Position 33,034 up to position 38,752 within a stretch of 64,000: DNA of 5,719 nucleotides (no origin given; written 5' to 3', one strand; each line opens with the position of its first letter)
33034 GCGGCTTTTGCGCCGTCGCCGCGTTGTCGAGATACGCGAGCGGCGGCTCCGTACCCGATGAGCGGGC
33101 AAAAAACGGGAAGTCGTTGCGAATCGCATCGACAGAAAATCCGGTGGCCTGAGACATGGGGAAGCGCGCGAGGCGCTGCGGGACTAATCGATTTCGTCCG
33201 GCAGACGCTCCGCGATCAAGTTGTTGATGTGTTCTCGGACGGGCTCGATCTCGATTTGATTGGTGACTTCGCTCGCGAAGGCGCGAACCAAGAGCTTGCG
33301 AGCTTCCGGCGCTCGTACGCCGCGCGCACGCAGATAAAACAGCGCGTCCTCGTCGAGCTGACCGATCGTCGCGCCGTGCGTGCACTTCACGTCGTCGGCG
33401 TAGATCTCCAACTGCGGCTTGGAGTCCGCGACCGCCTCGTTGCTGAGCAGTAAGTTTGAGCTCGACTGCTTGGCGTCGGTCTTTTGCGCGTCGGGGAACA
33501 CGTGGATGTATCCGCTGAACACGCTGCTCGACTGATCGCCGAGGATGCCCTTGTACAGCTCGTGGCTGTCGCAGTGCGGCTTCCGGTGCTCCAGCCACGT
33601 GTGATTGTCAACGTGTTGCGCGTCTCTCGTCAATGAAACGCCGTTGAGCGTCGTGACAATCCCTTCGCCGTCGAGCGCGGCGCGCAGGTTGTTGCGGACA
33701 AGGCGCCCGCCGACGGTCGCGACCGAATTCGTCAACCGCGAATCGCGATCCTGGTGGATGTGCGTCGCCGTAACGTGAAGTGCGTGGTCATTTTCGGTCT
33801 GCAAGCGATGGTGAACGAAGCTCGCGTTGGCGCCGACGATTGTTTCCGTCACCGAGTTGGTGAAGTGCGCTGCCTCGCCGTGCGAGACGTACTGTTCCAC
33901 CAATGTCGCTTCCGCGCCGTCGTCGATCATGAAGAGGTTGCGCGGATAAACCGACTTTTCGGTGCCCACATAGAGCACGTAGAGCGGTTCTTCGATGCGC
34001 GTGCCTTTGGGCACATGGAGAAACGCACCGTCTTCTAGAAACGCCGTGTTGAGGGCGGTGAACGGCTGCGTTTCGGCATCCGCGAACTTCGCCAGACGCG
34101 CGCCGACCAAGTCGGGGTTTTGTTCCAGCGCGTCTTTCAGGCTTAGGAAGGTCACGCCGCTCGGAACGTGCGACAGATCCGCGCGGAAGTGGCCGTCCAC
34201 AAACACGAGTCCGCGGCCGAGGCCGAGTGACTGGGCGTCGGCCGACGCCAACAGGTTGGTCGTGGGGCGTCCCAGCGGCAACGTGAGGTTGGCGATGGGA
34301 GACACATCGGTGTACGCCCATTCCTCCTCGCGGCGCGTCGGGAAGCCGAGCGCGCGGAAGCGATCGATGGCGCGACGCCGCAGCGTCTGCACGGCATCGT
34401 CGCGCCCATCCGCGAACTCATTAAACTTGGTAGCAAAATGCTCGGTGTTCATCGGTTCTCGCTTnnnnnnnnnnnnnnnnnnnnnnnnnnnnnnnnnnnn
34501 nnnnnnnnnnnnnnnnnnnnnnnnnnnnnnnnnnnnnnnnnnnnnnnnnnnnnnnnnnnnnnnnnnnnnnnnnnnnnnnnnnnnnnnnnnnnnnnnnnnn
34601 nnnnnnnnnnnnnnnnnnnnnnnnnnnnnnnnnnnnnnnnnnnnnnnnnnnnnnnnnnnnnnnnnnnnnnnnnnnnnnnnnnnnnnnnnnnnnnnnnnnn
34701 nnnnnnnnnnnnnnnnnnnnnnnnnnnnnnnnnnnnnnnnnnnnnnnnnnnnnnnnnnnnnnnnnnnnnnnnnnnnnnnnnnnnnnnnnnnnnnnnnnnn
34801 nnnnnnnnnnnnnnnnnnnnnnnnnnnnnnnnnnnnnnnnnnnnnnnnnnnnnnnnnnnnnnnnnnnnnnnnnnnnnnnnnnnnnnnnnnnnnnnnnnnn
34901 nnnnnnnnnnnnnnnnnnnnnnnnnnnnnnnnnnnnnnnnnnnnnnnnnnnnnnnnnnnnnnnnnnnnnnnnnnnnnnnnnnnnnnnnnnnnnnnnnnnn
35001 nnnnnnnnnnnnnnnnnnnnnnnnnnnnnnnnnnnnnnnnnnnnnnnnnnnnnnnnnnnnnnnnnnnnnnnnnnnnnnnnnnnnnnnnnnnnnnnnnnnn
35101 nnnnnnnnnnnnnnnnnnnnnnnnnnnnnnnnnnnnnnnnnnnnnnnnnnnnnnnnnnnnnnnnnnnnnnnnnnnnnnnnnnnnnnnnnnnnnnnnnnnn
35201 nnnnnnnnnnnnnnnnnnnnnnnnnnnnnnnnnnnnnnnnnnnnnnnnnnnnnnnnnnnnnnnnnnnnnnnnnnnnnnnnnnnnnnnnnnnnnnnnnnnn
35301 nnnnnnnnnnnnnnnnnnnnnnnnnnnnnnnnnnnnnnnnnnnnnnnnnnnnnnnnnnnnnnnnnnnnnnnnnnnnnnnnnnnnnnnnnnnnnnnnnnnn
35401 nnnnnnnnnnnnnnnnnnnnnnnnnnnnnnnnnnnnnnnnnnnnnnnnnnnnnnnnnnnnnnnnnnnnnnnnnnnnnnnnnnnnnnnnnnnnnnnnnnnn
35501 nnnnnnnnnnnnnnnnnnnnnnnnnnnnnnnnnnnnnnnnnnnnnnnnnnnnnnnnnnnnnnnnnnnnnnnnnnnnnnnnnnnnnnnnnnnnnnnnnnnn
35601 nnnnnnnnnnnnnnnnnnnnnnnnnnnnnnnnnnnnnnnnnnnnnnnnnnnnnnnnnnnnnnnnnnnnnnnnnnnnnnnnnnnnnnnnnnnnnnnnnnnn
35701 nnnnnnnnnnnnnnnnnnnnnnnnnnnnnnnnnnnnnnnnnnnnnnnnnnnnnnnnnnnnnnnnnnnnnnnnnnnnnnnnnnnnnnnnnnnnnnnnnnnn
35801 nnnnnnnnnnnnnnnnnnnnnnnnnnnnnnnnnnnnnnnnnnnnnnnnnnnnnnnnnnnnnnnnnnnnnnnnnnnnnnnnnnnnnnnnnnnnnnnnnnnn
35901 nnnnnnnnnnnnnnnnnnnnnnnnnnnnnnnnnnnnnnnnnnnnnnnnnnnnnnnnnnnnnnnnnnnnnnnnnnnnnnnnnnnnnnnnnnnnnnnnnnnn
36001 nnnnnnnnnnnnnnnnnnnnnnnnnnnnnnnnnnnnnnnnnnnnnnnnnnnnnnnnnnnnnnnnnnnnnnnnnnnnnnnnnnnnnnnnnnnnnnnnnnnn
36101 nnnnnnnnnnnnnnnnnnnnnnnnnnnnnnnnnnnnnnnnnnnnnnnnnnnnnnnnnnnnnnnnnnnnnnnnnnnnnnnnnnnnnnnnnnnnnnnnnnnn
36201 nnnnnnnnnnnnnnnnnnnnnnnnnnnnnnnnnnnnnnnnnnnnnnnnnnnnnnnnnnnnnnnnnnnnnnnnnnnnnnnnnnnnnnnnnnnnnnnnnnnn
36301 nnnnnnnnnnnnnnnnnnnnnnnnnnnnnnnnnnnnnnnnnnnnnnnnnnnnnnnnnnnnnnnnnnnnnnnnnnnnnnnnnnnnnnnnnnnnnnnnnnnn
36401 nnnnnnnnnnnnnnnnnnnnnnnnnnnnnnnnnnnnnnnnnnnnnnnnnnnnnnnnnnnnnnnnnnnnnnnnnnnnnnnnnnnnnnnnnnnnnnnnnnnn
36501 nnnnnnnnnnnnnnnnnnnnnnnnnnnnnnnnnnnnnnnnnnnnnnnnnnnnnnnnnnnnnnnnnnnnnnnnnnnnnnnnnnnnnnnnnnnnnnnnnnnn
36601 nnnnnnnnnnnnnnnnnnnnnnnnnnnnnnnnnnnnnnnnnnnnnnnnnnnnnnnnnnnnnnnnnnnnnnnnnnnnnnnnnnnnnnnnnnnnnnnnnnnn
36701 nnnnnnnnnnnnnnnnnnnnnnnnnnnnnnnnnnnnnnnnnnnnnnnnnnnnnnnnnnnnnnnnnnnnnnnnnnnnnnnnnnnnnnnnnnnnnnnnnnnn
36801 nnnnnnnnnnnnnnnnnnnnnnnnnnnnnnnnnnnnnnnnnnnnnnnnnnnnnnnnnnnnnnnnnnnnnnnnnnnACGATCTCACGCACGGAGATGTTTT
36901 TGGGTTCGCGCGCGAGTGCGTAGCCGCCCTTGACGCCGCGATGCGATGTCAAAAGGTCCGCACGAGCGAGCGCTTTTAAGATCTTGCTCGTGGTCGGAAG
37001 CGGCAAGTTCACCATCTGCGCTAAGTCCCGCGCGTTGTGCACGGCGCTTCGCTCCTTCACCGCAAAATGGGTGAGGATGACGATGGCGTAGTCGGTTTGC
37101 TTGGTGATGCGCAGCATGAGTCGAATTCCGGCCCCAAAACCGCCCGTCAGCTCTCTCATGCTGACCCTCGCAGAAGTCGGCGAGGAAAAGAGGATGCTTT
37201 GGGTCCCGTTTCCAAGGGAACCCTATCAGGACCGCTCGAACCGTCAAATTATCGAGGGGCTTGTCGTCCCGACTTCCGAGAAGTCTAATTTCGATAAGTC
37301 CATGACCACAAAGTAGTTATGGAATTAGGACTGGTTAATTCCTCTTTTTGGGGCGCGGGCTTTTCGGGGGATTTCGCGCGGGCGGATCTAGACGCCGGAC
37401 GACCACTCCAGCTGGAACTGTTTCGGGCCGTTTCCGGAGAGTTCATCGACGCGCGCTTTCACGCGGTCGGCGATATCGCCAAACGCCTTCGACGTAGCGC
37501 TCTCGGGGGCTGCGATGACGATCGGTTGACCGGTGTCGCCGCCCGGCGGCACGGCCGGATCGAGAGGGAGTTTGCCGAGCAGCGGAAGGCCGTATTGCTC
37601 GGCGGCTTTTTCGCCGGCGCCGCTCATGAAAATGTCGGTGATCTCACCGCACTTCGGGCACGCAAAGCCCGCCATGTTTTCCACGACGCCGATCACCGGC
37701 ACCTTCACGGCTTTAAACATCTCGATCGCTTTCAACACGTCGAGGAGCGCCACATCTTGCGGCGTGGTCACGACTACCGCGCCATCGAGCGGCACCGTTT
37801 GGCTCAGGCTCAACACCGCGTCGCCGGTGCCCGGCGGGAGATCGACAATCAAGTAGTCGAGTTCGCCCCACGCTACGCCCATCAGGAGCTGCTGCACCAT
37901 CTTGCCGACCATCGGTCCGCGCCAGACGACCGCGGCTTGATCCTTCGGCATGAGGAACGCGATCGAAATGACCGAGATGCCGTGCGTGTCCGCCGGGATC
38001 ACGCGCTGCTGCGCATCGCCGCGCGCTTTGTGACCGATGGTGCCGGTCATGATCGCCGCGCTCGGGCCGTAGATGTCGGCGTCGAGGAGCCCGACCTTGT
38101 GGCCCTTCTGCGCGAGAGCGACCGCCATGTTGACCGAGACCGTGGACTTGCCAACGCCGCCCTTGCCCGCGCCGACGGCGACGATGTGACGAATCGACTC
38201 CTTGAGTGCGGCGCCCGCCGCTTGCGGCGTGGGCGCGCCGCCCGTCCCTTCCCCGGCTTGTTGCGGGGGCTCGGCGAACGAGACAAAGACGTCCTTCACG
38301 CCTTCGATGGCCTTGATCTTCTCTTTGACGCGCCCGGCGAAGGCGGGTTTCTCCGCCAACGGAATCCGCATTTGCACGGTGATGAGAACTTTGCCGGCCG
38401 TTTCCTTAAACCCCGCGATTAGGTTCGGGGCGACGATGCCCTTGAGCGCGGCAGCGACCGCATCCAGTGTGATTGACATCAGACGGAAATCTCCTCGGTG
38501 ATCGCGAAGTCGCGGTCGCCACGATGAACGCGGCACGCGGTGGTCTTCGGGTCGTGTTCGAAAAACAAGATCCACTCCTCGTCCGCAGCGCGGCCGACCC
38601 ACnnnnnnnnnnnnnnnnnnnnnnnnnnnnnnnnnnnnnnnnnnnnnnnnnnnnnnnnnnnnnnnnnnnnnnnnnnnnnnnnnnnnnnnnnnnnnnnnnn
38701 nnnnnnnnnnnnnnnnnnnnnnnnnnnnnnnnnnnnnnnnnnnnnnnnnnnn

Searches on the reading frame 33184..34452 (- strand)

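Call 8: search_protein_families(library=pfam, proteins=[window:33184-34452:-], max_evalue=0.001)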
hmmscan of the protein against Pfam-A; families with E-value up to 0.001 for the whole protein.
window:33184-34452:- (422 aa): 2 families
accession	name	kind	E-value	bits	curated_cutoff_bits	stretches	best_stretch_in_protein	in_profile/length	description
PF01458.23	SUFBD_core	-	7.7e-83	277.9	27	1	164-392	6-232/232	SUF system FeS cluster assembly, SufBD core domain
PF19295.5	SufBD_N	-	1.9e-23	83.5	23.5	1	6-158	11-171/172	SufBD protein N-terminal region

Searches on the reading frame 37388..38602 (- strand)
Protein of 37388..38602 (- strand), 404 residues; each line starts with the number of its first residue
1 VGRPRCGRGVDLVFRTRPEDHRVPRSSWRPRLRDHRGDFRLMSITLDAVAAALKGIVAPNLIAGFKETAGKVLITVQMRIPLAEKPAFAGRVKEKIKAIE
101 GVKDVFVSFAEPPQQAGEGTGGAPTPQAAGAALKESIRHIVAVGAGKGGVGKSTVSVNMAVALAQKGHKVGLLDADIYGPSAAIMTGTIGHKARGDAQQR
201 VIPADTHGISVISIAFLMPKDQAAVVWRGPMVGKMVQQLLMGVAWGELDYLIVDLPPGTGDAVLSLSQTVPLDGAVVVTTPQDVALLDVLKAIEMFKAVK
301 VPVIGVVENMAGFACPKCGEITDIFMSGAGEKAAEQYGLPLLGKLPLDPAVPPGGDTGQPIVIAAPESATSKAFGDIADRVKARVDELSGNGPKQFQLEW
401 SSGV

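Call 8: search_protein_families(library=pfam, proteins=[window:37388-38602:-], max_evalue=0.001)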
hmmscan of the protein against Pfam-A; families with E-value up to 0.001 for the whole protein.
window:37388-38602:- (404 aa): 6 families
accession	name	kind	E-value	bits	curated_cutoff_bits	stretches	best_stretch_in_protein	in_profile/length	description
PF10609.15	ParA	-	5.6e-98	327.7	27.1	1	137-381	2-245/246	NUBPL iron-transfer P-loop NTPase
PF01656.29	CbiA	-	6.1e-15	55.7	25.4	1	142-359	2-123/125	CobQ/CobB/MinD/ParA nucleotide binding domain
PF13614.12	AAA_31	-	3.2e-10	40.7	27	1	139-183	2-46/177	AAA domain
PF09140.17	MipZ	-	8.4e-09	35.5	20.7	1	139-181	1-43/262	ATPase MipZ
PF00142.24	Fer4_NifH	-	1.4e-06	28.5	25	1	146-182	7-43/271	4Fe-4S iron sulfur cluster binding proteins, NifH/frxC family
PF02374.21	ArsA_ATPase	-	6.7e-06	26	24.3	1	145-176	7-38/305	Anion-transporting ATPase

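Call 53: search_protein_families(library=ncbifam, proteins=[window:37388-38602:-], max_evalue=0.00001)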
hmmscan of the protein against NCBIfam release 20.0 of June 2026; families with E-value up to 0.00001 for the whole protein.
window:37388-38602:- (404 aa): 13 families
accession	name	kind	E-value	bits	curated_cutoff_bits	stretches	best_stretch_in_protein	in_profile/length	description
NF041136.1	MrpORP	equivalog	1.3e-90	304.4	450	1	135-385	2-252/365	iron-sulfur cluster carrier protein MrpORP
NF008669.0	PRK11670.1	equivalog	1.5e-86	290.6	348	1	135-385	104-353/369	iron-sulfur cluster carrier protein ApbC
TIGR01969.1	minD_arch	subfamily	2e-22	79.6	201.75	2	246-383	107-232/251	cell division ATPase MinD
TIGR01968.1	minD_bact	equivalog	1.5e-18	67.1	212.9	2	139-177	2-40/261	septum site-determining protein MinD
TIGR01007.1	eps_fam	subfamily_domain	2.7e-10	40.1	108.05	1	139-182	18-61/204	polysaccharide biosynthesis tyrosine autokinase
NF041546.1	ParA_partition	equivalog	1e-09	38.2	180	1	140-177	1-38/203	ParA family partition ATPase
NF008079.0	PRK10818.1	equivalog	6.7e-09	35.5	508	1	139-177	3-41/270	septum site-determining protein MinD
NF047398.1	AAA_KGGVGR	domain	5.4e-08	33.4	90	1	140-187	4-51/190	KGGVGR-motif variant AAA ATPase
NF009701.0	PRK13230.1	subfamily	4.1e-06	26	350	0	145-176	7-38/291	nitrogenase reductase-like protein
TIGR01281.1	DPOR_bchL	equivalog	5.6e-06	25.9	345.15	1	145-186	6-47/268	ferredoxin:protochlorophyllide reductase (ATP-dependent) iron-sulfur ATP-binding protein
TIGR03018.1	pepcterm_TyrKin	hypoth_equivalog_domain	6.1e-06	25.7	230.65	0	133-185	30-83/207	XrtA-associated tyrosine autokinase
TIGR04291.1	arsen_driv_ArsA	equivalog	9.1e-06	24.6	650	0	144-176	325-357/565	arsenical pump-driving ATPase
TIGR00345.1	GET3_arsA_TRC40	subfamily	9.6e-06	25.3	135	1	145-193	3-51/299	TRC40/GET3/ArsA family transport-energizing ATPase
